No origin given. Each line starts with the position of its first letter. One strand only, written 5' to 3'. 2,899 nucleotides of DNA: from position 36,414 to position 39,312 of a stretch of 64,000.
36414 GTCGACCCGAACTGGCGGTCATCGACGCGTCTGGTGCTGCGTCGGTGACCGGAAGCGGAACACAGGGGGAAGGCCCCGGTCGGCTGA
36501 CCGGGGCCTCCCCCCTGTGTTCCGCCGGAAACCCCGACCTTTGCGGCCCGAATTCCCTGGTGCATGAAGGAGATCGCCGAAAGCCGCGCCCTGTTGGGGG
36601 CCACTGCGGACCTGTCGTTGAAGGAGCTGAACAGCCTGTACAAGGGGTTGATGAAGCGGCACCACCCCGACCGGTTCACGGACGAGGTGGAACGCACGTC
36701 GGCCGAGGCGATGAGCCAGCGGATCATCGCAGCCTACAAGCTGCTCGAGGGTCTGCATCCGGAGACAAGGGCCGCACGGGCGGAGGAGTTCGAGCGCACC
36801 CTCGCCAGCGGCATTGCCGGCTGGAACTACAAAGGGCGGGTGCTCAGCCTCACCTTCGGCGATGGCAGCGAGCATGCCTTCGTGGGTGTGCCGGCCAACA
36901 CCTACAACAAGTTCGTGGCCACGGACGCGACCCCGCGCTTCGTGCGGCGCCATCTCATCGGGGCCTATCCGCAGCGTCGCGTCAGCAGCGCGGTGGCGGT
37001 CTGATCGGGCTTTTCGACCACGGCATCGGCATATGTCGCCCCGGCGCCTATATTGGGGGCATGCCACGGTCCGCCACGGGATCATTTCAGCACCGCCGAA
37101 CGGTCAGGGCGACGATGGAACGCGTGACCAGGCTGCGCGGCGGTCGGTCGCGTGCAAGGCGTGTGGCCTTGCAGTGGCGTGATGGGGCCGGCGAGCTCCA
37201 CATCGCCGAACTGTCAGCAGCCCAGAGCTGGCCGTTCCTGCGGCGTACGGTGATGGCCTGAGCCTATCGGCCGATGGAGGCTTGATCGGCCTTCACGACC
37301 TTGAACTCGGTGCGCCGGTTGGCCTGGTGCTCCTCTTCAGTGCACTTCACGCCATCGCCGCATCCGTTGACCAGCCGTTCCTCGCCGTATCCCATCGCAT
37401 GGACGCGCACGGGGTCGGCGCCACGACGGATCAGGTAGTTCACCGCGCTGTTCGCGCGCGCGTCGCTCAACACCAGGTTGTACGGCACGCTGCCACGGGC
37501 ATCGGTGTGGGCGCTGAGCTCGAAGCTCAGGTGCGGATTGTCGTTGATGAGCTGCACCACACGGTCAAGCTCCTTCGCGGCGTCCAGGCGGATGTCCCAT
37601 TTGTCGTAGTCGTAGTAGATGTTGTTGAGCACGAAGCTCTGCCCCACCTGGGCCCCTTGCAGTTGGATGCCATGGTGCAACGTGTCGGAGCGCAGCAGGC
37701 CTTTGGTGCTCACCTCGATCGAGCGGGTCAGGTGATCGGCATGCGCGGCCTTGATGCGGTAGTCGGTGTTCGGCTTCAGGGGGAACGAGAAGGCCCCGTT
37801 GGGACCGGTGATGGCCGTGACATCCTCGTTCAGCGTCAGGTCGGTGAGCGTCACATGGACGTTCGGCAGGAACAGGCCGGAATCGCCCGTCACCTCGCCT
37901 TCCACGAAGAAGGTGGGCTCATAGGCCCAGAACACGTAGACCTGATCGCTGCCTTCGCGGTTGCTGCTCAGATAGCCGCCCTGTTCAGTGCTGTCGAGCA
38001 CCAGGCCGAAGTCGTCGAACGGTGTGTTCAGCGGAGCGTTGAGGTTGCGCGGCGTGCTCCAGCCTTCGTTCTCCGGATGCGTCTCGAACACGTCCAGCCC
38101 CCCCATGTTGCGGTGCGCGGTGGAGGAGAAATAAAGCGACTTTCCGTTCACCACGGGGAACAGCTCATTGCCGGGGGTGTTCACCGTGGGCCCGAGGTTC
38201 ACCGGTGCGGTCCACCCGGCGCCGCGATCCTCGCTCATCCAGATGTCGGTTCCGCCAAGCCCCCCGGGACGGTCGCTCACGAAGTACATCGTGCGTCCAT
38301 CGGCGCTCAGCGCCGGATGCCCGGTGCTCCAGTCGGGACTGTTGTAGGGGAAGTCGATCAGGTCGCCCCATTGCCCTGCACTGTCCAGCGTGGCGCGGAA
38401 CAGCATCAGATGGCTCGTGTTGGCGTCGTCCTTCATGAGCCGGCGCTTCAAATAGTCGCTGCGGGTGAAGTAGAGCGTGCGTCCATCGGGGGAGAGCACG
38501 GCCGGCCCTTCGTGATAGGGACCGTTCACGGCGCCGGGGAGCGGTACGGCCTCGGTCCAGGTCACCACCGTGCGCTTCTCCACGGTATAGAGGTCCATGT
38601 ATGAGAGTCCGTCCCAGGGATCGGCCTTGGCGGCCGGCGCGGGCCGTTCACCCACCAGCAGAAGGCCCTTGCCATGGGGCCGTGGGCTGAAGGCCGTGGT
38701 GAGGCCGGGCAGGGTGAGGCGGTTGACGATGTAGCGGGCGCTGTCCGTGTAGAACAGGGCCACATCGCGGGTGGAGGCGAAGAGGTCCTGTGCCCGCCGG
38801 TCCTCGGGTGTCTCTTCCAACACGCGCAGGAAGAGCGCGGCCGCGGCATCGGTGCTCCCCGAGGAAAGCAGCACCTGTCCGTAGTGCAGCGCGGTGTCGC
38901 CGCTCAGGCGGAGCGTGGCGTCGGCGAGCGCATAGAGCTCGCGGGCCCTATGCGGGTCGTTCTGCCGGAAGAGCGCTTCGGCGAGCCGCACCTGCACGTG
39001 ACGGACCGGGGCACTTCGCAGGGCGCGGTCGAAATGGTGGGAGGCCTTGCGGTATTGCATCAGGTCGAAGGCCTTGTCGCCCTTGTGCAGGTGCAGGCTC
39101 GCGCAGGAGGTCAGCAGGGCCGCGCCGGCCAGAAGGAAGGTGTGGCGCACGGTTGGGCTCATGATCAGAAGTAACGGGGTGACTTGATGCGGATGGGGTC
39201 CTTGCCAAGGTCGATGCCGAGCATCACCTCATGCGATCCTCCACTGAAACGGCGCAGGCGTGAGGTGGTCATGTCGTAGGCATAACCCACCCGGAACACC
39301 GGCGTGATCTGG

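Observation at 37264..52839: SprB-like gliding-adhesin locus: small coupled secreted protein, 12.3-kb type-B-CTD adhesin, PorP/SprF and a PorE-like OmpA lipoprotein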

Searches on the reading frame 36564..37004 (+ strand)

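Call 72: search_protein_families(library=pfam, proteins=[window:36564-37004:+], max_evalue=0.001)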
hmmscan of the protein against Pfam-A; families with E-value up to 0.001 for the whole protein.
window:36564-37004:+ (146 aa): 2 families
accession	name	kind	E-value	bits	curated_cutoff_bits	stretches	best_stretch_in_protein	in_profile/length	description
PF13619.11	KTSC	-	1.3e-07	31.6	25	1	85-135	8-58/58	KTSC domain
PF00226.36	DnaJ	-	3.7e-05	24.2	27.8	1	10-62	5-54/63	DnaJ domain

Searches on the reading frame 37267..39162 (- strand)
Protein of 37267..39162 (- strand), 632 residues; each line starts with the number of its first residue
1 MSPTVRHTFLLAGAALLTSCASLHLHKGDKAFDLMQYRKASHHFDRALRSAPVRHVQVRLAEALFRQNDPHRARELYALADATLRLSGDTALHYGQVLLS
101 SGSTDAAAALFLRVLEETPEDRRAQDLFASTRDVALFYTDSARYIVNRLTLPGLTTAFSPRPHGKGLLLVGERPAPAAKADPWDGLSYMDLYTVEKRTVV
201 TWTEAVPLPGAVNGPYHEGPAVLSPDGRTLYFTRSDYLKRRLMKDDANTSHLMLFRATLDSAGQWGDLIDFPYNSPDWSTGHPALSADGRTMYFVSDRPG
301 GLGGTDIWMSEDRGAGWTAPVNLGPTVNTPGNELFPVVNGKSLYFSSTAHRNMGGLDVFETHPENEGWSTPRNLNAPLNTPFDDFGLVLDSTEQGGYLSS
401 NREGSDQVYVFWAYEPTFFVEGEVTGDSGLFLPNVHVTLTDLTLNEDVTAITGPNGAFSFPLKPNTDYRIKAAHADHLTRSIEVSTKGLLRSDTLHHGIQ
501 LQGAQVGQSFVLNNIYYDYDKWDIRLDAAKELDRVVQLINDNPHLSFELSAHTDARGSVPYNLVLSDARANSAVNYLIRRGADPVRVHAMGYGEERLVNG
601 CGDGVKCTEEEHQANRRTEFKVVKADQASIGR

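Call 6: search_protein_families(library=pfam, proteins=[window:37267-39162:-], max_evalue=0.01)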
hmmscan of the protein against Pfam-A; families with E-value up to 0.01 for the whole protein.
window:37267-39162:- (632 aa): 9 families
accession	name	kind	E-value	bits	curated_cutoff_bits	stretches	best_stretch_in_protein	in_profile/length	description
PF07676.18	PD40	-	4.3e-16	58.8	20.9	2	281-309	12-38/38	WD40-like Beta Propeller Repeat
PF00691.25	OmpA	-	2.3e-14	54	27.2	1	516-604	1-91/98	OmpA family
PF13432.12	TPR_16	-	2.1e-08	34.9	32.7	2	60-121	3-64/65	Tetratricopeptide repeat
PF13620.12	CarboxypepD_reg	-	7.6e-08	33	32.3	1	420-482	2-64/82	Carboxypeptidase regulatory-like domain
PF07719.23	TPR_2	-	5.8e-06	26.5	27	0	58-78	5-25/34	Tetratricopeptide repeat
PF13428.12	TPR_14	-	6.3e-06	26.8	23.5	0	91-126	4-39/44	Tetratricopeptide repeat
PF14559.12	TPR_19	-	1.1e-05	26.1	25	1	64-127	1-64/68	Tetratricopeptide repeat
PF00515.34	TPR_1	-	0.005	17.1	27.8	0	23-49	3-29/34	Tetratricopeptide repeat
PF23914.1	TPR_CcmH_CycH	-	0.0066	16.7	42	0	32-74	61-104/158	Cytochrome c-type biogenesis protein H TPR domain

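Call 7: search_protein_families(library=ncbifam, proteins=[window:37267-39162:-], max_evalue=0.01)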
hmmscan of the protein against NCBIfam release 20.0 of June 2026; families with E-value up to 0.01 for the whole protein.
window:37267-39162:- (632 aa): 28 families (the best 25 are shown)
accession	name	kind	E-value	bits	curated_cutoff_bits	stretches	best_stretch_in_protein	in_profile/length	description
NF053607.1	CHU_0125_OmpA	equivalog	2.1e-117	393.3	620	1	8-624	7-638/639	CHU_0125 family OmpA-like outer membrane integrity protein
NF052230.1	T9SS_PorE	exception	2.1e-103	346.8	600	1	9-596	5-598/648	PorE family type IX secretion system protein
NF053611.1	YiaD_Gzip_OmpA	equivalog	9.1e-18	64.7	175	1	513-621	102-205/206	YiaD family glycine zipper/OmpA-like lipoprotein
TIGR02802.1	Pal_lipo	equivalog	1.9e-16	60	125.35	1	515-621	2-103/104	peptidoglycan-associated lipoprotein Pal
NF053613.1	OMP_toxin_LptF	equivalog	2.8e-15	56.7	400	1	495-627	123-250/256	lipotoxin F family OmpA-related lipoprotein LptF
NF053612.1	anchor_PA1041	equivalog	1.2e-14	54.8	250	1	513-622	131-235/236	PA1041 family peptidoglycan-binding anchor lipoprotein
TIGR03789.1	pdsO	hypoth_equivalog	6.1e-13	49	152.2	1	522-599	148-225/243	sortase-associated OmpA-like protein PdsO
NF008067.1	PRK10802.1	equivalog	1.2e-12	48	261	1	512-596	66-150/171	peptidoglycan-associated lipoprotein Pal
NF045787.1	OmpABordt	equivalog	1.7e-12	47.5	200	1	514-624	86-191/194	outer membrane protein OmpA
NF033763.1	exchanger_TraB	exception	9.2e-11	40.4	700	1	498-624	377-499/522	outer membrane exchange protein TraB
NF008071.1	PRK10808.1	equivalog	3.6e-09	36.4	277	1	512-610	229-326/358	porin OmpA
NF007804.1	PRK10510.1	equivalog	1.9e-07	30.6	307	1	510-619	106-213/219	OmpA family lipoprotein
NF047726.1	AutTranAdhPGAsTpgA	equivalog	5.3e-07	29.1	350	1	513-602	154-246/268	trimeric autotransporter adhesin/peptidogylcan-associated protein TpgA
NF053585.1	OMP_LP_YfiB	equivalog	6.7e-07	29.3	128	1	513-618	56-156/163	outer membrane lipoprotein YfiB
NF005382.1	PRK06925.1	equivalog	3.2e-06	27.6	264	1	489-620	90-221/225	flagellar motor protein MotS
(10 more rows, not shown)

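Call 31: search_solved_structures(query=window:37267-39162:-, max_evalue=0.001, show_alignments=1)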
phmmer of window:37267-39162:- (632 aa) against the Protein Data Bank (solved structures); distinct sequences matched with E-value up to 0.001: 27.
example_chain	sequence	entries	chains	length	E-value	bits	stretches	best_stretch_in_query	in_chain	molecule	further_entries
6top_A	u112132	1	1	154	1.6e-17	66.5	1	511-594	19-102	OmpA family protein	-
6top_B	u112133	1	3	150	2e-17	66.1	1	511-594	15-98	OmpA family protein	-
9rle_P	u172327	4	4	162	8e-13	50.9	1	511-597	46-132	Peptidoglycan-associated lipoprotein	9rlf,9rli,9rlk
1oap_A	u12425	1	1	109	1.1e-12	50.4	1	513-597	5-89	PEPTIDOGLYCAN-ASSOCIATED LIPOPROTEIN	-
4g4v_A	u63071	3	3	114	1.1e-12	50.4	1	514-604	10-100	Peptidoglycan-associated lipoprotein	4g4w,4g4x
2hqs_H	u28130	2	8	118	1.3e-12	50.2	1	513-597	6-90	Peptidoglycan-associated lipoprotein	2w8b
7f4v_aB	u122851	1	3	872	9.7e-11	44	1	512-622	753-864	Photosystem I P700 chlorophyll a apoprotein A2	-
5wtp_A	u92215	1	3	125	1e-10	43.9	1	513-623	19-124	OmpA family protein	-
4pwt_A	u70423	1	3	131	2e-10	43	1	509-596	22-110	Peptidoglycan-associated lipoprotein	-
4r40_B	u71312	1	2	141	2.3e-10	42.8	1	509-596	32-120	Peptidoglycan-associated lipoprotein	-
2aiz_P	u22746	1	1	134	6.3e-10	41.4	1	512-597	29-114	Outer membrane protein P6 (Fragment)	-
5wtl_A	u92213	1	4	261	7.4e-10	41.1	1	513-623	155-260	OmpA family protein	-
5u1h_A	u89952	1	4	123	2e-09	39.7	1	514-622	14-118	Outer membrane porin F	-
9v99_A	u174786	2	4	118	6.6e-08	34.7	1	516-619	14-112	Outer membrane beta-barrel domain-containing protein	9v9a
5nhx_A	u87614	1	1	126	1e-07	34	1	513-607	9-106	Outer membrane protein A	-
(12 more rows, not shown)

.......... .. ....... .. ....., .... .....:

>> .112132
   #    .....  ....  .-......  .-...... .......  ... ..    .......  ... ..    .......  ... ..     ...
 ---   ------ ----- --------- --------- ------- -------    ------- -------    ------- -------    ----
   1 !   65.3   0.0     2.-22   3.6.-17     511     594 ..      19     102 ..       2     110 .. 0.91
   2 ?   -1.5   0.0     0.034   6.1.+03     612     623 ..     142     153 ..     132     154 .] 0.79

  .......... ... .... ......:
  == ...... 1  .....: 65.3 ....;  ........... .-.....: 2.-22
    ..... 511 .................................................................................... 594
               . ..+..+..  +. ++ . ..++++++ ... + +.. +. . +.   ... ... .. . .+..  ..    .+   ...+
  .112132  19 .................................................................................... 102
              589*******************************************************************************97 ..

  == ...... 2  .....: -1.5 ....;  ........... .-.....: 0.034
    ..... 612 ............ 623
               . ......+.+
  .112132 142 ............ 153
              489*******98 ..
